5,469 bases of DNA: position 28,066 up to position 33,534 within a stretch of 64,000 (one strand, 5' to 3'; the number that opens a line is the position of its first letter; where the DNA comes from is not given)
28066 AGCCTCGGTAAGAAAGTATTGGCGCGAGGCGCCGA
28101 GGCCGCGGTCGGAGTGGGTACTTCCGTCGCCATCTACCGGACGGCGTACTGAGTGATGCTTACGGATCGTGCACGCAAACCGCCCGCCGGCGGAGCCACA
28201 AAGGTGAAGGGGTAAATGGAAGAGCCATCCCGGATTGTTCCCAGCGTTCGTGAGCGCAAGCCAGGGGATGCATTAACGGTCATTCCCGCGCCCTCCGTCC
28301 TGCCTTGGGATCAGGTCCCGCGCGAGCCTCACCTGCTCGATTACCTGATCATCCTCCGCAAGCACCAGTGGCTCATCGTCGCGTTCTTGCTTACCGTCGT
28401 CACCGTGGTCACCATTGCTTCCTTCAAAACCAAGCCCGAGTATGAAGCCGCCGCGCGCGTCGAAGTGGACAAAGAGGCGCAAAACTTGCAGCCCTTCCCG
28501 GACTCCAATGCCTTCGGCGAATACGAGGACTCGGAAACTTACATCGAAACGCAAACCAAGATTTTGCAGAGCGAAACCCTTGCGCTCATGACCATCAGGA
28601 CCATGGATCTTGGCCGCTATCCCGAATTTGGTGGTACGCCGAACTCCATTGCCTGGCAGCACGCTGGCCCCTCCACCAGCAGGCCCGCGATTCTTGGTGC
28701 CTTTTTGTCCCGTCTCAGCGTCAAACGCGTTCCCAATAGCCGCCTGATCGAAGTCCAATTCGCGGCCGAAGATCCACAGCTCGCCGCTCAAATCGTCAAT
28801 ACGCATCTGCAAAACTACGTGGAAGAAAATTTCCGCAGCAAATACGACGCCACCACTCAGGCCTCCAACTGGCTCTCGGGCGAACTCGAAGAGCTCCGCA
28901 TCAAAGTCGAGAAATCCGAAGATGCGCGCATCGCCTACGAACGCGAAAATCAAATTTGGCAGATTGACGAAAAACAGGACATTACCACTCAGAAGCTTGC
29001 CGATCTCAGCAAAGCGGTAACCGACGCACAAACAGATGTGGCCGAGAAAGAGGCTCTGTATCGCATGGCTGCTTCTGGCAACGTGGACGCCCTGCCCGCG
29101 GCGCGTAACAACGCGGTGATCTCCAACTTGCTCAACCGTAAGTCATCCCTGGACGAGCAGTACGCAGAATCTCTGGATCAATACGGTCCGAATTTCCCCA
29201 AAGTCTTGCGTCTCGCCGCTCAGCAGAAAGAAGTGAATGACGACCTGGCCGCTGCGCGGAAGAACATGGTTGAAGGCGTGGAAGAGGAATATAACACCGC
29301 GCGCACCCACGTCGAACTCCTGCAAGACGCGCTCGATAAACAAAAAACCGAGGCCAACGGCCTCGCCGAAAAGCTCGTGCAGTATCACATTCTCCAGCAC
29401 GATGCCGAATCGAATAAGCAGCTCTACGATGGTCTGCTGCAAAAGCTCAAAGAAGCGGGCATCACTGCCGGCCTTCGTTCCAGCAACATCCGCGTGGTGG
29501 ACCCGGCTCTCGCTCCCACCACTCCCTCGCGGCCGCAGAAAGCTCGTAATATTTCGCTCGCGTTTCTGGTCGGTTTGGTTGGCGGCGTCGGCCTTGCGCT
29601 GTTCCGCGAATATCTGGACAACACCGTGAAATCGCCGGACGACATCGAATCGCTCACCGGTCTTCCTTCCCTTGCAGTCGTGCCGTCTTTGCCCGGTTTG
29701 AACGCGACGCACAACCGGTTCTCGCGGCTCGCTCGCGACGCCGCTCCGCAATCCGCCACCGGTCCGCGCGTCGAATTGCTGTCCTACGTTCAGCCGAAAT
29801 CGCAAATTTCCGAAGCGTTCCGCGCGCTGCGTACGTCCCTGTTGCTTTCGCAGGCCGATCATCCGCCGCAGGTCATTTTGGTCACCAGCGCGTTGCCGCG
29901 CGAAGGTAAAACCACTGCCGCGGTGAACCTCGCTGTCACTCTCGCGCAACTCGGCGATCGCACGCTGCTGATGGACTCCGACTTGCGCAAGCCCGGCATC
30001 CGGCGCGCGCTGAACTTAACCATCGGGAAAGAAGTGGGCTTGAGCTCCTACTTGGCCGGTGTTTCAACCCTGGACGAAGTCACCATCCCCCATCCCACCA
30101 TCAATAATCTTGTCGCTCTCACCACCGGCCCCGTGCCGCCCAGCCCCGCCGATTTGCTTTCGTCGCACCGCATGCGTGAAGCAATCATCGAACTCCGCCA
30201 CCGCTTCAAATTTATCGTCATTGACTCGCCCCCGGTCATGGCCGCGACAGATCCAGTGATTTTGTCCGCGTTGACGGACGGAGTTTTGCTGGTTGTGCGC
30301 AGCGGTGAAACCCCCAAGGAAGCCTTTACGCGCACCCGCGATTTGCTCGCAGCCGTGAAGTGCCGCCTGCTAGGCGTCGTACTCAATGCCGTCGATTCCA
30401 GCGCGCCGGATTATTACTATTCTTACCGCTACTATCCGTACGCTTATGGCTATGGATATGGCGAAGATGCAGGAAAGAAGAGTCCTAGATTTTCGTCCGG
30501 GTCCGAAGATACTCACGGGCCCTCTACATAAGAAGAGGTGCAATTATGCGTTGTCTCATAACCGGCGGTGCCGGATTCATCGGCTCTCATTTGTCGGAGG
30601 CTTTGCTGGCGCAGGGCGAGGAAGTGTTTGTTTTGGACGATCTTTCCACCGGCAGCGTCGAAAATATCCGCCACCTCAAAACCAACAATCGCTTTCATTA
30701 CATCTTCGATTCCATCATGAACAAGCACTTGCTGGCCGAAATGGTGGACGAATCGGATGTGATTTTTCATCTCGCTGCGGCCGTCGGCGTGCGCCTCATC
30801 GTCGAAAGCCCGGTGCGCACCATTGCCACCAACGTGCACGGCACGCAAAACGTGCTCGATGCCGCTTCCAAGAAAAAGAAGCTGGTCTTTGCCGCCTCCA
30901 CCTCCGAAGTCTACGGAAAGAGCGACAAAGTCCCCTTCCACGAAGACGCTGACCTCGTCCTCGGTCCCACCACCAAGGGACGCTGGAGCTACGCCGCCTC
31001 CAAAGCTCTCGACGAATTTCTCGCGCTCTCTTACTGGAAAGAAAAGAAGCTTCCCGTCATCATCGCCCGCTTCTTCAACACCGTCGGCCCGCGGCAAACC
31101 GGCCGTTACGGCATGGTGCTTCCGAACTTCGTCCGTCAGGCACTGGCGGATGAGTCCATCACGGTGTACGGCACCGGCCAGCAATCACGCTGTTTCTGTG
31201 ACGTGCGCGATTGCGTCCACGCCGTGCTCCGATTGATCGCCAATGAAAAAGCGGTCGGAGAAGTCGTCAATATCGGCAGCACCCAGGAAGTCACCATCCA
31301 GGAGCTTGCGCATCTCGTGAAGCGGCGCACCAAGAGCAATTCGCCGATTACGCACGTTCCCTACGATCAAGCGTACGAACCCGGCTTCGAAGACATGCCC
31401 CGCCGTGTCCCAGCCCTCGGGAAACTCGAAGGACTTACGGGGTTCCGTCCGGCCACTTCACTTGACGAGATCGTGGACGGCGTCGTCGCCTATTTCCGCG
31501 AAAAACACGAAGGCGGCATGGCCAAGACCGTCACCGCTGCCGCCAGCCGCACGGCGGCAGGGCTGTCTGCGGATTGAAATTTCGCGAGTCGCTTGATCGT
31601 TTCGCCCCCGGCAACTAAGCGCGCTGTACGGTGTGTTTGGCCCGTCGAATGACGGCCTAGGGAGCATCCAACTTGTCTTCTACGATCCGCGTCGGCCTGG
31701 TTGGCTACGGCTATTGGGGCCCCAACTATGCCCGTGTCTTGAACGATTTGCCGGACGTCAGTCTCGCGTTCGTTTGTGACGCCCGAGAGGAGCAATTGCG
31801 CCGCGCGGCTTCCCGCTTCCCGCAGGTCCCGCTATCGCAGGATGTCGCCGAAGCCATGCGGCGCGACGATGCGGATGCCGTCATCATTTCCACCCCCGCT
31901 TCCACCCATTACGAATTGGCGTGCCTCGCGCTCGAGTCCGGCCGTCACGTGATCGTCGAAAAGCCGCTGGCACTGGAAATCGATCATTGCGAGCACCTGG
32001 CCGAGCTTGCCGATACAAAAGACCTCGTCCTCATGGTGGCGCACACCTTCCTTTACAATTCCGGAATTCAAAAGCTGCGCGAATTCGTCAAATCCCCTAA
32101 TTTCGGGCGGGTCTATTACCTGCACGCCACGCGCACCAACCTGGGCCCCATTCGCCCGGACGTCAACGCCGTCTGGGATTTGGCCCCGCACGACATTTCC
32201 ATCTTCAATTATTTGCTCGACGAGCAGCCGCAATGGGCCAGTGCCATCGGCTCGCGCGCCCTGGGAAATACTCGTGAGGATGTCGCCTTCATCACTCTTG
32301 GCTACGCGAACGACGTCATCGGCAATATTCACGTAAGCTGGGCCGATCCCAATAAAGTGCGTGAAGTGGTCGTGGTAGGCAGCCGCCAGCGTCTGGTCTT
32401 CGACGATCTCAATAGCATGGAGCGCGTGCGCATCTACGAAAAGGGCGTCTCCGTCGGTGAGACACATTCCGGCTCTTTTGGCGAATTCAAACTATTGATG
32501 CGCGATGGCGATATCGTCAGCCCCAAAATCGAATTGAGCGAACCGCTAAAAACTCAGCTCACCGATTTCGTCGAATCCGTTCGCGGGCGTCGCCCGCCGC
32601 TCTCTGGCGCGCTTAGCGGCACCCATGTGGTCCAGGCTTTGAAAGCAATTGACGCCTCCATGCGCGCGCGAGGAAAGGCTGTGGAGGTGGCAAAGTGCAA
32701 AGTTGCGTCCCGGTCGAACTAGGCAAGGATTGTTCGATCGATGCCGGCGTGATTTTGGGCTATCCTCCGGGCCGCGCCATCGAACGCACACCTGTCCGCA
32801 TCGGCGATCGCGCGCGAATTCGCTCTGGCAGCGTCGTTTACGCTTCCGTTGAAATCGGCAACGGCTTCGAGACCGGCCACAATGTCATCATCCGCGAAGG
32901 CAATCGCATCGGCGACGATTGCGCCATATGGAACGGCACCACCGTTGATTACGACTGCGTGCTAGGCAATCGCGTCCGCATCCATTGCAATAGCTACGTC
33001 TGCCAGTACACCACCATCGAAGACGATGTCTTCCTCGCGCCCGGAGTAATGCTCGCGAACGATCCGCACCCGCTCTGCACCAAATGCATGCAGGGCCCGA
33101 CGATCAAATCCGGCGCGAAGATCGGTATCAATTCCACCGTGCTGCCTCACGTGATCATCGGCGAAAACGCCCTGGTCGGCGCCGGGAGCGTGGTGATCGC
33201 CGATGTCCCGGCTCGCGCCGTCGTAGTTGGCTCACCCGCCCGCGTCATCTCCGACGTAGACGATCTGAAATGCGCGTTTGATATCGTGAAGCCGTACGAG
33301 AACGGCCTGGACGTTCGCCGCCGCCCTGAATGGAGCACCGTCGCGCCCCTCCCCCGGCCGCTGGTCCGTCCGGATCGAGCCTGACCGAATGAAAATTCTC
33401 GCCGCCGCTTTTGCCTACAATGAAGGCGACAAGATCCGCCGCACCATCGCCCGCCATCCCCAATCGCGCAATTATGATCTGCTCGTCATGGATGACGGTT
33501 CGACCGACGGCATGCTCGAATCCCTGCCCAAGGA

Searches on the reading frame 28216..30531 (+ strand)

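Call 8: search_protein_families(library=pfam, proteins=[window:28216-30531:+], max_evalue=0.001)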
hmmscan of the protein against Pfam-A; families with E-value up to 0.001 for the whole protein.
window:28216-30531:+ (771 aa): 5 families
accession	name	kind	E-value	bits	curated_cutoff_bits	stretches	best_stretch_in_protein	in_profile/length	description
PF13807.11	GNVR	-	7.8e-16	58.2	27.7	1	393-465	9-81/82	G-rich domain on putative tyrosine kinase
PF02706.20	Wzz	-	6.2e-09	36.5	25.5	1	40-127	5-88/91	Chain length determinant protein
PF10609.15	ParA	-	5.8e-08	32.9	27.1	1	552-729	4-178/246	NUBPL iron-transfer P-loop NTPase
PF13614.12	AAA_31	-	1.7e-07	31.8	27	1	564-695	14-148/177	AAA domain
PF01656.29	CbiA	-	5e-06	26.9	25.4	1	563-729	10-86/125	CobQ/CobB/MinD/ParA nucleotide binding domain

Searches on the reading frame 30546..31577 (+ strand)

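Call 8: search_protein_families(library=pfam, proteins=[window:30546-31577:+], max_evalue=0.001)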
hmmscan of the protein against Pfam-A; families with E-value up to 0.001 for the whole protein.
window:30546-31577:+ (343 aa): 8 families
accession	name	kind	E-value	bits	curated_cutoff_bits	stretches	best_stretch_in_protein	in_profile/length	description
PF16363.11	GDP_Man_Dehyd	-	1.2e-56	193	27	1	4-311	1-330/332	GDP-mannose 4,6 dehydratase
PF01370.27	Epimerase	-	4.5e-54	183.8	20.9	1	4-244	2-240/240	NAD dependent epimerase/dehydratase family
PF02719.21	Polysacc_synt_2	-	2e-19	70.3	20.2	1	4-111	2-119/293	Polysaccharide biosynthesis protein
PF01073.25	3Beta_HSD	-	1.3e-17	64.2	22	1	4-161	1-158/280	3-beta hydroxysteroid dehydrogenase/isomerase family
PF07993.18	NAD_binding_4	-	2.4e-16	60.1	20.1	1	59-188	78-216/258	Male sterility protein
PF04321.23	RmlD_sub_bind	-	3.3e-08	33.4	27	1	1-266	1-235/287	RmlD substrate binding domain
PF00106.31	adh_short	-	0.00018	21.5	26.6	0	4-82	4-87/195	short chain dehydrogenase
PF08659.16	KR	-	0.00035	21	22.6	1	4-128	4-146/180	KR domain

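Call 62: search_protein_families(library=ncbifam, proteins=[window:30546-31577:+], max_evalue=0.00001)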
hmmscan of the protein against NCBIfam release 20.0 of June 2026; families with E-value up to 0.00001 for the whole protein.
window:30546-31577:+ (343 aa): 30 families (the best 25 are shown)
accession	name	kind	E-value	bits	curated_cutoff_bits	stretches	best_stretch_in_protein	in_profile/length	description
TIGR04180.1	EDH_00030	hypoth_equivalog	9.6e-53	179.2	475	1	4-303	2-295/297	NAD-dependent 4,6-dehydratase LegB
NF008872.0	PRK11908.1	equivalog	1.4e-43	149.3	294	1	2-321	3-339/349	bifunctional UDP-4-keto-pentose/UDP-xylose synthase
TIGR01181.1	dTDP_gluc_dehyt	equivalog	1.2e-42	146.1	365.1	1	3-271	2-271/321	dTDP-glucose 4,6-dehydratase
NF005998.1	PRK08125.1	equivalog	6.2e-38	130.6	777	1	2-317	317-649/649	bifunctional UDP-4-amino-4-deoxy-L-arabinose formyltransferase/UDP-glucuronic acid oxidase ArnA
TIGR01179.1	galE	equivalog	2.8e-34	118.4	262.3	1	3-312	2-320/332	UDP-glucose 4-epimerase GalE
TIGR02197.1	heptose_epim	equivalog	1.2e-29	103.5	274.6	1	4-273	2-271/316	ADP-glyceromanno-heptose 6-epimerase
NF011728.1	PRK15181.1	equivalog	3.1e-25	88.9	760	1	2-259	17-279/348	Vi polysaccharide biosynthesis UDP-N-acetylglucosaminuronic acid C-4 epimerase TviC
NF007582.0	PRK10217.1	equivalog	4.1e-24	85.3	698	1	2-249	3-257/355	dTDP-glucose 4,6-dehydratase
NF007490.0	PRK10084.1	subfamily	2.1e-23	82.9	649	1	1-250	1-265/361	dTDP-glucose 4,6-dehydratase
TIGR02622.1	CDP_4_6_dhtase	equivalog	3.7e-21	75.6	278.45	1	2-322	6-335/352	CDP-glucose 4,6-dehydratase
NF007956.0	PRK10675.1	subfamily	6.7e-21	74.8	394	1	1-227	1-237/338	UDP-glucose 4-epimerase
TIGR03466.1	HpnA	hypoth_equivalog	6.9e-21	74.5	367.65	1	1-278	1-262/327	hopanoid-associated sugar epimerase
NF047922.1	GDPFucSynFcl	equivalog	6.9e-18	65.1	500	1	69-319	53-303/308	GDP-L-fucose synthase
NF041015.1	UDPsulfquin_syn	equivalog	5.2e-16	58.6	575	1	188-283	235-329/384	UDP-sulfoquinovose synthase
NF043036.1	ErythonDh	equivalog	2e-15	56.8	325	1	1-163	1-163/321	D-erythronate dehydrogenase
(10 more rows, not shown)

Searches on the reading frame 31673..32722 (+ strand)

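Call 8: search_protein_families(library=pfam, proteins=[window:31673-32722:+], max_evalue=0.001)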
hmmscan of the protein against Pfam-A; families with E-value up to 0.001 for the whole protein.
window:31673-32722:+ (349 aa): 5 families
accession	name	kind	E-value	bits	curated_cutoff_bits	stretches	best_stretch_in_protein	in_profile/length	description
PF01408.29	GFO_IDH_MocA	-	6.2e-26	91.9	24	1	5-124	1-120/120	Oxidoreductase family, NAD-binding Rossmann fold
PF22725.1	GFO_IDH_MocA_C3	-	1.5e-14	54.5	27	1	132-241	1-123/124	GFO/IDH/MocA C-terminal domain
PF02894.22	GFO_IDH_MocA_C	-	9.5e-09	35.8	22.9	1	166-334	42-214/218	Oxidoreductase family, C-terminal alpha/beta domain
PF03447.22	NAD_binding_3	-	0.00013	23.1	24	1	11-117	1-110/116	Homoserine dehydrogenase, NAD binding domain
PF01118.30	Semialdhyde_dh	-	0.00055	20.8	26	0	6-94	1-94/121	Semialdehyde dehydrogenase, NAD binding domain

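Call 62: search_protein_families(library=ncbifam, proteins=[window:31673-32722:+], max_evalue=0.00001)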
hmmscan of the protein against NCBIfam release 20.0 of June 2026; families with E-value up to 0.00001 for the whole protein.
window:31673-32722:+ (349 aa): 9 families
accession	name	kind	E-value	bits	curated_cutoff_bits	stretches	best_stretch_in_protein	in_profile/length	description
NF040723.1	UDP-GlcNAcDh_Arch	equivalog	1.9e-47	162.2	450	1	5-257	1-249/302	UDP-N-acetylglucosamine 3-dehydrogenase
TIGR04380.1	myo_inos_iolG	equivalog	1.9e-28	99.3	355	1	5-250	2-259/330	inositol 2-dehydrogenase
NF008607.0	PRK11579.1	subfamily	1.5e-24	86.7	330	1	1-168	1-163/346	oxidoreductase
NF041392.1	XylDh_Gfo6_Halo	equivalog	2.3e-16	59.5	350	1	3-163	15-180/350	D-xylose 1-dehydrogenase Gfo6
NF052479.1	LevoglcsnDh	equivalog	3.5e-15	55.6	650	1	32-154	39-161/386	levoglucosan dehydrogenase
NF058563.1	BT_2159_fam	equivalog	5.1e-13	48.8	650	1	5-148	1-144/350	disaccharide 3-dehydrogenase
NF052679.1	InsChiInosDhIolG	equivalog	6.2e-13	48.5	540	1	4-185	2-188/343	bifunctional inositol 2-dehydrogenase/D-chiro-inositol 1-dehydrogenase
NF058561.1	BT_2158_fam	equivalog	6.8e-11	41.4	750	1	21-153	49-183/487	glycoside 3-dehydrogenase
NF007574.0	PRK10206.1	equivalog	2.6e-10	39.9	352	1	40-147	39-146/345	oxidoreductase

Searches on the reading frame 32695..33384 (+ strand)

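Call 8: search_protein_families(library=pfam, proteins=[window:32695-33384:+], max_evalue=0.001)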
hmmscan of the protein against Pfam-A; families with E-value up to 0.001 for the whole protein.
window:32695-33384:+ (229 aa): 4 families
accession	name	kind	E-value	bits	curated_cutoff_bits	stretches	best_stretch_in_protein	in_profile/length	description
PF00132.30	Hexapep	-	3.7e-27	93.3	27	3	134-168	1-35/36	Bacterial transferase hexapeptide (six repeats)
PF14602.12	Hexapep_2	-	7.4e-12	45.2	27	0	3-21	14-32/34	Hexapeptide repeat of succinyl-transferase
PF25084.1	LbH_EIF2B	-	7.3e-09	36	54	1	61-115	19-71/105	EIF2B subunit epsilon LbH domain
PF25247.1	LbH_GLGC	-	0.00039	20.8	27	0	36-118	34-121/135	GLGC left-handed parallel beta-helix domain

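Call 62: search_protein_families(library=ncbifam, proteins=[window:32695-33384:+], max_evalue=0.00001)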
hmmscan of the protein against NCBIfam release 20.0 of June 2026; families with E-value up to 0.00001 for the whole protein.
window:32695-33384:+ (229 aa): 39 families (the best 25 are shown)
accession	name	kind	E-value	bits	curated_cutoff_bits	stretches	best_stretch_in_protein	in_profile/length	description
TIGR03570.1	NeuD_NnaD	subfamily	8.7e-25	87.5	160.8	2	136-183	155-202/202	NeuD/PglB/VioB family sugar acetyltransferase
TIGR03532.1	DapD_Ac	equivalog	2.4e-18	66.6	231.75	1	64-190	93-216/231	2,3,4,5-tetrahydropyridine-2,6-dicarboxylate N-acetyltransferase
NF041874.1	EPS_EpsC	equivalog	5.8e-18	65.2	150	1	103-187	85-166/168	serine O-acetyltransferase EpsC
TIGR01172.1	cysE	equivalog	5.4e-17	62.3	210.65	1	91-183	71-162/162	serine O-acetyltransferase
NF002060.0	PRK00892.1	subfamily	1.8e-15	56.9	207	1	31-102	111-182/345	UDP-3-O-(3-hydroxymyristoyl)glucosamine N-acyltransferase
TIGR01853.1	lipid_A_lpxD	equivalog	2.4e-15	56.3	242.5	2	51-122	104-175/325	UDP-3-O-(3-hydroxymyristoyl)glucosamine N-acyltransferase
NF050158.1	CarbAnhydGPos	equivalog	5.5e-14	52.2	250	1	62-190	20-145/172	gamma carbonic anhydrase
NF007076.0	PRK09527.1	equivalog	7.1e-14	51.7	347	1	102-191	91-188/203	galactoside O-acetyltransferase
NF058585.1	HptprglPActTf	PfamEq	3.3e-13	49.6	300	1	138-190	110-162/172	heptaprenylglyceryl phosphate O-acetyltransferase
NF007564.0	PRK10191.1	equivalog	4.1e-13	49.1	196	1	88-184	64-158/162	colanic acid biosynthesis acetyltransferase WcaB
NF010937.0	PRK14357.1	equivalog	6.6e-13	48.3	658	1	136-185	385-434/448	bifunctional UDP-N-acetylglucosamine diphosphorylase/glucosamine-1-phosphate N-acetyltransferase GlmU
NF007240.0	PRK09677.1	equivalog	1.1e-12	47.9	243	1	139-189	135-185/192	putative lipopolysaccharide biosynthesis O-acetyl transferase WbbJ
NF007499.0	PRK10092.1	equivalog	1.3e-12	47.8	314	1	102-186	91-181/183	maltose O-acetyltransferase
TIGR04016.1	WcaB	equivalog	1.5e-12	47.3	194.65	1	88-184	48-142/146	colanic acid biosynthesis acetyltransferase WcaB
NF008349.0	PRK11132.1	equivalog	5.5e-12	45.3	397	1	104-201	166-260/273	serine O-acetyltransferase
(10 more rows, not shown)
